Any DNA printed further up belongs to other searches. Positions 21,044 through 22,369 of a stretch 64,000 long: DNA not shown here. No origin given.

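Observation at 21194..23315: MamK-like actin filament gene paired with an uncharacterised double-zinc-ribbon protein in an archaeon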

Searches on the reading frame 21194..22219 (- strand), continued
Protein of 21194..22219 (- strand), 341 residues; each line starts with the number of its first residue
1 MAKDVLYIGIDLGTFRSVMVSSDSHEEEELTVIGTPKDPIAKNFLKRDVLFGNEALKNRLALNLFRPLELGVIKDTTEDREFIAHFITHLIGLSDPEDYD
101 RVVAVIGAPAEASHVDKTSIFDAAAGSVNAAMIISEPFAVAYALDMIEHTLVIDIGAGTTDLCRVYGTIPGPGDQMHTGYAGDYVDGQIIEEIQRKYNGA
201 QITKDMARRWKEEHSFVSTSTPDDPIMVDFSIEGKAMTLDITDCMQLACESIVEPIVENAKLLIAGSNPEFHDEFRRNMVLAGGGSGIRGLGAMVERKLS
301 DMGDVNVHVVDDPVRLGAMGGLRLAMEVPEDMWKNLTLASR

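Call 82: fold_search(model_id=the predicted structure, library=pdb)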
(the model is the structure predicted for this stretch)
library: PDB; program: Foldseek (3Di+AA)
matches with E <= 10: 1227; with E <= 0.001: 760
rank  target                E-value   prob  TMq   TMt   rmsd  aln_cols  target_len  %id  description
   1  5ljw_B                5.8e-26  1.00  0.71  0.74   6.8       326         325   39  MamK non-polymerising A278D mutant bound to AMPPNP (released 2016-11-16)
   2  5ljv_A                1.3e-25  1.00  0.76  0.79   5.4       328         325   38  MamK double helical filament (released 2016-11-16)
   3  5ljw_A                1.5e-25  1.00  0.75  0.77   6.2       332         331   38  MamK non-polymerising A278D mutant bound to AMPPNP (released 2016-11-16)
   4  8r2n_A                3.4e-23  1.00  0.73  0.71   5.9       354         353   30  Structure of the BeeR filament (released 2025-03-05)
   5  9a5t_B                9.2e-17  1.00  0.70  0.71   5.4       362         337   22  Integrative model of MBL-MREB by crosslinking MS and deep learning (released 2024-09-18)
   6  5jyg_A                2.6e-16  1.00  0.73  0.76   5.9       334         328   38  Cryo-EM structure of the MamK filament at 6.5 A (released 2016-07-27)
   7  8azg                  7.1e-16  1.00  0.69  0.71   5.4       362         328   23  Crystal structure of MreB from Geobacillus stearothermophilus ATCC7953 in complex with ATP (released 2023-09-13)
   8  4czl                  7.5e-16  1.00  0.66  0.67   5.7       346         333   22  C. crescentus MreB, monomeric, ADP (released 2014-06-25)
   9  1jcg                  8.9e-16  1.00  0.68  0.69   6.3       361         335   24  MREB FROM THERMOTOGA MARITIMA, AMPPNP (released 2001-09-19)
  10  1jce                  1.3e-15  1.00  0.68  0.69   5.6       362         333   24  MREB FROM THERMOTOGA MARITIMA (released 2001-09-19)
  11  1jcf                  2.3e-15  1.00  0.68  0.69   5.5       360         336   23  MREB FROM THERMOTOGA MARITIMA, TRIGONAL (released 2001-09-19)
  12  4czm_A                2.3e-15  1.00  0.69  0.70   5.6       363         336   21  C. crescentus MreB, monomeric, AMPPNP (released 2014-08-13)
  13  4czf                  3.6e-15  1.00  0.68  0.70   6.2       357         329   20  C. crescentus MreB, single filament, ADP (released 2014-06-11)
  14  4czi                  4.4e-15  1.00  0.64  0.68   6.0       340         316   21  C. crescentus MreB, single filament, empty (released 2014-06-11)
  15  7zpu                  4.7e-15  1.00  0.71  0.76   5.1       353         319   23  Crystal structure of MreB from Geobacillus stearothermophilus ATCC7953 in complex with ATP (released 2023-05-10)
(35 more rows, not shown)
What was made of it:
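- Next come BeeR at 3e-23 and MreB at about 1e-16 (call 82).
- Tried and rejected: The mutant's property is taken from the PDB entry title (call 82).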
